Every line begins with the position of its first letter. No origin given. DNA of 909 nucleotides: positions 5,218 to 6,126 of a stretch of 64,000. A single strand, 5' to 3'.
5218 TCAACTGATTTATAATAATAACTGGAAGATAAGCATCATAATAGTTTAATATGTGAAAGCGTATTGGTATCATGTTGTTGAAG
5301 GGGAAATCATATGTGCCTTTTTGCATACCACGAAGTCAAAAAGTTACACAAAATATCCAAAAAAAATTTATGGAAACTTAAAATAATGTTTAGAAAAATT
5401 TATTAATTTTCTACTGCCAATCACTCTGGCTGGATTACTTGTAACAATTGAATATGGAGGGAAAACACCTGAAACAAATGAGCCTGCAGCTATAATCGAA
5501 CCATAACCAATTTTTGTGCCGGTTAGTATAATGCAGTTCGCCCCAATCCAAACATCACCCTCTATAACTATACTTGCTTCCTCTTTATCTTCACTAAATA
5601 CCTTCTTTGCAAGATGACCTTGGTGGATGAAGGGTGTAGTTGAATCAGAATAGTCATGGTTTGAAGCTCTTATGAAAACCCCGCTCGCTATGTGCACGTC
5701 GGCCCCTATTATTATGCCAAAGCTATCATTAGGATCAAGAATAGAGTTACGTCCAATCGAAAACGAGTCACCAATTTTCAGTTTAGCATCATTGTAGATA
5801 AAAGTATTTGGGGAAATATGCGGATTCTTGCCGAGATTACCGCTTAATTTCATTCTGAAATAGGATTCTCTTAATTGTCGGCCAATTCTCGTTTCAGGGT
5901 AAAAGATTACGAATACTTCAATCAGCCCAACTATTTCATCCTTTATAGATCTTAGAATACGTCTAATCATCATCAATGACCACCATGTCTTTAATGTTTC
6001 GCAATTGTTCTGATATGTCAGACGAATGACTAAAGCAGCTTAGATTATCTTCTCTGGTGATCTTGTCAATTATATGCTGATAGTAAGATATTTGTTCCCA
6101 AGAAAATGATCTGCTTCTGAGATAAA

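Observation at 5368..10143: Translationally coupled MaoC-FkbH-ACP-B12 radical SAM-LbH acyltransferase module inside a glycan locus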

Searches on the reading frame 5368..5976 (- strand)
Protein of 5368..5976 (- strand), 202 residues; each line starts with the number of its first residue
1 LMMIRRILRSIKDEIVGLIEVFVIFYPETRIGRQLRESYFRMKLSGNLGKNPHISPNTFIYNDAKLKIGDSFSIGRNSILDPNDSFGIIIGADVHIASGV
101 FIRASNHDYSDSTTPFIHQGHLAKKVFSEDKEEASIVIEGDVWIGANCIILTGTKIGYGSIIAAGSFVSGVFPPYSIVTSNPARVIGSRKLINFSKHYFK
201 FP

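Call 5: search_protein_families(library=pfam, proteins=[window:5368-5976:-], max_evalue=0.01)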
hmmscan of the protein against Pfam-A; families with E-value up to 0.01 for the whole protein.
window:5368-5976:- (202 aa): 2 families
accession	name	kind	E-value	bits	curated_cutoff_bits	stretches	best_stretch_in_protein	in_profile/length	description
PF00132.30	Hexapep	-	8.5e-13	47.8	27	1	136-170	2-36/36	Bacterial transferase hexapeptide (six repeats)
PF14602.12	Hexapep_2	-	8.6e-11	41.8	27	2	136-168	2-32/34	Hexapeptide repeat of succinyl-transferase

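Call 6: search_protein_families(library=ncbifam, proteins=[window:5368-5976:-], max_evalue=0.01)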
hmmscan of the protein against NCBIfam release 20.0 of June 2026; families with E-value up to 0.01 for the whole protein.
window:5368-5976:- (202 aa): 40 families (the best 25 are shown)
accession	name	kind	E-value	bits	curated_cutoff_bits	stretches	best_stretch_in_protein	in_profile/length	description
NF007240.0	PRK09677.1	equivalog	4.3e-19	68.7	243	1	59-189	59-184/192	putative lipopolysaccharide biosynthesis O-acetyl transferase WbbJ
NF007797.0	PRK10502.1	subfamily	2.6e-16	59.8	192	1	30-189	38-179/183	WcaF family extracellular polysaccharide biosynthesis acetyltransferase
NF000311.1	Vat_ABCDEFH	equivalog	5.4e-16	58.8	300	1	88-189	58-164/201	Vat family streptogramin A O-acetyltransferase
NF000490.1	chloram_CatB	equivalog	1.4e-15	57.1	350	1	37-189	6-164/210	type B chloramphenicol O-acetyltransferase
TIGR03308.1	phn_thr-fam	hypoth_equivalog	2.1e-14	53.8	201.65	1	102-189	76-162/204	phosphonate metabolim protein, transferase hexapeptide repeat family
TIGR03532.1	DapD_Ac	equivalog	1.4e-13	51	231.75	1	134-187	159-212/231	2,3,4,5-tetrahydropyridine-2,6-dicarboxylate N-acetyltransferase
NF000097.1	stregram_VatC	exception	2.2e-13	50.6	425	1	91-189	69-172/212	streptogramin A O-acetyltransferase Vat(C)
NF007076.0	PRK09527.1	equivalog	8.9e-13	48.1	347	1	36-199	47-193/203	galactoside O-acetyltransferase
NF033468.1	stregram_VatI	exception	1.1e-12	48.2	415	1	88-189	60-166/208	streptogramin A O-acetyltransferase Vat(I)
NF000101.1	stregram_VatA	exception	2.7e-12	46.8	450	1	88-189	66-172/219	streptogramin A O-acetyltransferase Vat(A)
NF058585.1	HptprglPActTf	PfamEq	4.6e-12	45.8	300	1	134-190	105-161/172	heptaprenylglyceryl phosphate O-acetyltransferase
NF000504.1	stregram_VatH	exception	5.4e-12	46.1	475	1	88-189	65-171/216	streptogramin A O-acetyltransferase Vat(H)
NF000147.1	stregram_VatF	exception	1.5e-11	44.2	400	1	47-189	28-174/221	streptogramin A O-acetyltransferase Vat(F)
NF000111.1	stregram_VatD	exception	2e-11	44.1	400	1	89-189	62-167/209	streptogramin A O-acetyltransferase Vat(D)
NF000020.1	stregram_VatE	exception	2.6e-11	43.5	450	1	88-188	62-168/214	streptogramin A O-acetyltransferase Vat(E)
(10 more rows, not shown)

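Call 45: find_homologous_proteins(query=window:5368-5973:-, max_evalue=1e-10)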
Query window:5368-5973:- (201 aa): 275 proteins with E <= 1e-10 among 1086 candidates; the best 120 are listed.
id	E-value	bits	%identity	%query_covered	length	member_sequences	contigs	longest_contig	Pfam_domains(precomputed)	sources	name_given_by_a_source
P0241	3.5e-128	443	100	100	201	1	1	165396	PF14602.13,PF00132.31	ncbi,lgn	ncbi:MAG: acyltransferase [Pseudomonadota bacterium]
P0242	8.0e-105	367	82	100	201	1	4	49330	PF14602.13,PF00132.31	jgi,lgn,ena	jgi:acetyltransferase-like isoleucine patch superfamily enzyme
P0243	3.2e-77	277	66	100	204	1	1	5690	PF14602.13,PF00132.31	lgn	-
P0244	8.4e-76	272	67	94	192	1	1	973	PF14602.13,PF00132.31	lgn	-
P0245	1.7e-61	226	53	98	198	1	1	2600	PF14602.13,PF00132.31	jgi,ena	jgi:acetyltransferase-like isoleucine patch superfamily enzyme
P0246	2.1e-58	216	52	100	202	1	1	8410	PF14602.13,PF00132.31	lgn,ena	-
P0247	6.2e-58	214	52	98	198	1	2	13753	PF14602.13,PF00132.31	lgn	-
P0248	2.7e-57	212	50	98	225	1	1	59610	PF14602.13,PF00132.31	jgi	jgi:acetyltransferase-like isoleucine patch superfamily enzyme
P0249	7.4e-55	204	51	96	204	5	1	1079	PF00132.31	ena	-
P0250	2.2e-54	203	46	100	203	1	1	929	PF14602.13,PF00132.31,PF25087.2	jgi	jgi:acetyltransferase-like isoleucine patch superfamily enzyme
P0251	1.2e-53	200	51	94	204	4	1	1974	PF14602.13,PF00132.31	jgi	-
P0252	1.2e-53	200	51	94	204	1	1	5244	PF14602.13,PF00132.31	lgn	-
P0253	3.6e-47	179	50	79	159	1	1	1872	PF14602.13,PF00132.31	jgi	jgi:acetyltransferase-like isoleucine patch superfamily enzyme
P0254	2.5e-46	176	45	95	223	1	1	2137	PF14602.13,PF00132.31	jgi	jgi:acetyltransferase-like isoleucine patch superfamily enzyme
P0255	9.4e-43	165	48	95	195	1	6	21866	PF14602.13,PF00132.31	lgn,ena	-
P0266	4.0e-20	91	39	86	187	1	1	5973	PF14602.13,PF00132.31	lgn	-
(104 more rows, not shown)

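Call 47: find_encoding_contigs(protein=P0248, flank=10000, max_places=1)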
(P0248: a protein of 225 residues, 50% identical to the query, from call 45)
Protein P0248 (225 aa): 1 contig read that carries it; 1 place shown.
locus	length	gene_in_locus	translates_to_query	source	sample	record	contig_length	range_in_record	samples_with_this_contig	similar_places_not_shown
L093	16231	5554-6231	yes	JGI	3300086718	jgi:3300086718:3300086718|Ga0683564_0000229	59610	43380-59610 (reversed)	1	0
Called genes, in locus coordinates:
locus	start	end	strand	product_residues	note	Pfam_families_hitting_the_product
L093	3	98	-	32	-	?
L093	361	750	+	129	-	PF13463:HTH_27 (faint), PF12802:MarR_2 (weak), PF01022:HTH_5 (weak), PF01047:MarR (weak), PF13412:HTH_24, PF09339:HTH_IclR (weak)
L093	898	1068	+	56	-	PF01370:Epimerase, PF16363:GDP_Man_Dehyd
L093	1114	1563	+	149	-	PF01575:MaoC_dehydratas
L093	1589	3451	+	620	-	PF21211:FkbH_N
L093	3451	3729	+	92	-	PF00550:PP-binding (weak)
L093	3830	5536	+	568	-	PF02310:B12-binding, PF04055:Radical_SAM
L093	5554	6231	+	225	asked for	PF00132:Hexapep, PF14602:Hexapep_2 (weak)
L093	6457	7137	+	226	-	PF08003:Methyltransf_9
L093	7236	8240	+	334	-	PF01370:Epimerase, PF16363:GDP_Man_Dehyd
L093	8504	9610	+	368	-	PF00465:Fe-ADH, PF25137:ADH_Fe_C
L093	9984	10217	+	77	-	-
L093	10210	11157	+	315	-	PF05050:Methyltransf_21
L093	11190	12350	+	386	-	PF01053:Cys_Met_Meta_PP (weak), PF00155:Aminotran_1_2 (weak), PF01041:DegT_DnrJ_EryC1, PF01212:Beta_elim_lyase (weak)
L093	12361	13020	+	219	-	PF10111:Glyco_tranf_2_2 (faint), PF13641:Glyco_tranf_2_3, PF00535:Glycos_transf_2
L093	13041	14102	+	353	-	PF03102:NeuB, PF08666:SAF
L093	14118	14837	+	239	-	PF02348:CTP_transf_3, PF12804:NTP_transf_3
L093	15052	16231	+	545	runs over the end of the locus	PF27859:LIC12162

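Call 48: find_encoding_contigs(protein=P0255, flank=10000, max_places=1)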
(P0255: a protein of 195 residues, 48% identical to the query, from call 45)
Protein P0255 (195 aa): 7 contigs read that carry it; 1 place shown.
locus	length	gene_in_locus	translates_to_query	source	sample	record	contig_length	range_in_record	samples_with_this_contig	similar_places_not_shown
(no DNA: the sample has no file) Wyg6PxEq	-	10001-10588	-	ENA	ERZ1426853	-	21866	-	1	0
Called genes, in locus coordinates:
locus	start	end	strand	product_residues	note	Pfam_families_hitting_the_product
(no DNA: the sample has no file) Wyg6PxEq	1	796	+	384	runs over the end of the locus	PF01041:DegT_DnrJ_EryC1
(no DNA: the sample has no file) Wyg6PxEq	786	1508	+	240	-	PF00483:NTP_transferase, PF12804:NTP_transf_3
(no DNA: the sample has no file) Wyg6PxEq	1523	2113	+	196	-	PF13580:SIS_2, PF01380:SIS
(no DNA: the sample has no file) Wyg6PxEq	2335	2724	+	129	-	PF13578:Methyltransf_24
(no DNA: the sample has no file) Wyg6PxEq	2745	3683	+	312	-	PF01073:3Beta_HSD (weak), PF01370:Epimerase, PF04321:RmlD_sub_bind (weak), PF05368:NmrA (weak), PF16363:GDP_Man_Dehyd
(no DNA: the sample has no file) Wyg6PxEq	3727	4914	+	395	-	-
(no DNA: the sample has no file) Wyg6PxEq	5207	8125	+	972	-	PF01565:FAD_binding_4, PF02913:FAD-oxidase_C, PF13183:Fer4_8 (weak), PF13534:Fer4_17 (weak)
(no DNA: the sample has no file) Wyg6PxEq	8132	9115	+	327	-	PF00389:2-Hacid_dh, PF02826:2-Hacid_dh_C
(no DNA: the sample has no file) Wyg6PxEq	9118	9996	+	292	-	PF01073:3Beta_HSD, PF01370:Epimerase, PF02719:Polysacc_synt_2, PF04321:RmlD_sub_bind, PF05368:NmrA, PF07993:NAD_binding_4 (faint), PF13460:NAD_binding_10, PF16363:GDP_Man_Dehyd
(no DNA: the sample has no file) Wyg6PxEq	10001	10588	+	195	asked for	PF00132:Hexapep, PF14602:Hexapep_2 (weak)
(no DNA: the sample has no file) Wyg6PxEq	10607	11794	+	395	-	PF01575:MaoC_dehydratas, PF00106:adh_short, PF08659:KR (weak), PF13561:adh_short_C2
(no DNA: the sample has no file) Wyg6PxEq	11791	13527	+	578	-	-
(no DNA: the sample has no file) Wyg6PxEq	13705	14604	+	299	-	PF13489:Methyltransf_23 (weak), PF08241:Methyltransf_11 (weak), PF08242:Methyltransf_12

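Call 56: search_solved_structures(query=window:5368-5973:-, max_evalue=0.001, show_alignments=1)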
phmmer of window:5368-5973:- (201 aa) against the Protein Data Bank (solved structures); distinct sequences matched with E-value up to 0.001: 45.
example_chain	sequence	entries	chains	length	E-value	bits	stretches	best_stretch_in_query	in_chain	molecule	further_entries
8j40_A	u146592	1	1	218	1.2e-13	54.7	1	37-188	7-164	CatB8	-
6mfk_A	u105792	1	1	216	1.3e-13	54.7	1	35-188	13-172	Chloramphenicol acetyltransferase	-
1xat_A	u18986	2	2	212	2.2e-13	53.9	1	36-188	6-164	XENOBIOTIC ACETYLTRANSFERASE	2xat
3eev_A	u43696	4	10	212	3.8e-12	49.9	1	82-186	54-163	Chloramphenicol acetyltransferase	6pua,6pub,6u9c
3r8y_A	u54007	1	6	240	1.2e-11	48.3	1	132-186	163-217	2,3,4,5-tetrahydropyridine-2,6-dicarboxylate N-acetyltransferase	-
3ect_A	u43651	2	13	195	2.1e-10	44.2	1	42-189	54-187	Hexapeptide-repeat containing-acetyltransferase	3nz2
6pu9_A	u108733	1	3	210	2.9e-10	43.8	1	80-186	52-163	Acetyltransferase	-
6x3c_A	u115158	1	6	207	3.6e-10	43.4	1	87-188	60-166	Virginiamycin A acetyltransferase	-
6x3j_A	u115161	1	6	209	3.7e-10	43.4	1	87-188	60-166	Virginiamycin A acetyltransferase,VatA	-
4myo_A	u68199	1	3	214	4e-10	43.3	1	87-188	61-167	Virginiamycin A acetyltransferase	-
4hur_A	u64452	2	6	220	4.3e-10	43.2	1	87-188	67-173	Virginiamycin A acetyltransferase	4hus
1kqa_A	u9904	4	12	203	6.1e-10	42.7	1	35-198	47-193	GALACTOSIDE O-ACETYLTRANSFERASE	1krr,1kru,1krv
3ftt_A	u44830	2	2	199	8e-10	42.3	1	134-188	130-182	Putative acetyltransferase SACOL2570 | Galactoside O-acetyltransferase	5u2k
1khr_A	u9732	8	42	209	8.4e-10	42.3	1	89-188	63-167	STREPTOGRAMIN A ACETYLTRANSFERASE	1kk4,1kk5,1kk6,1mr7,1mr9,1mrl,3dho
7hzv_A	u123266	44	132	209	8.4e-10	42.3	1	89-188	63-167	Streptogramin A acetyltransferase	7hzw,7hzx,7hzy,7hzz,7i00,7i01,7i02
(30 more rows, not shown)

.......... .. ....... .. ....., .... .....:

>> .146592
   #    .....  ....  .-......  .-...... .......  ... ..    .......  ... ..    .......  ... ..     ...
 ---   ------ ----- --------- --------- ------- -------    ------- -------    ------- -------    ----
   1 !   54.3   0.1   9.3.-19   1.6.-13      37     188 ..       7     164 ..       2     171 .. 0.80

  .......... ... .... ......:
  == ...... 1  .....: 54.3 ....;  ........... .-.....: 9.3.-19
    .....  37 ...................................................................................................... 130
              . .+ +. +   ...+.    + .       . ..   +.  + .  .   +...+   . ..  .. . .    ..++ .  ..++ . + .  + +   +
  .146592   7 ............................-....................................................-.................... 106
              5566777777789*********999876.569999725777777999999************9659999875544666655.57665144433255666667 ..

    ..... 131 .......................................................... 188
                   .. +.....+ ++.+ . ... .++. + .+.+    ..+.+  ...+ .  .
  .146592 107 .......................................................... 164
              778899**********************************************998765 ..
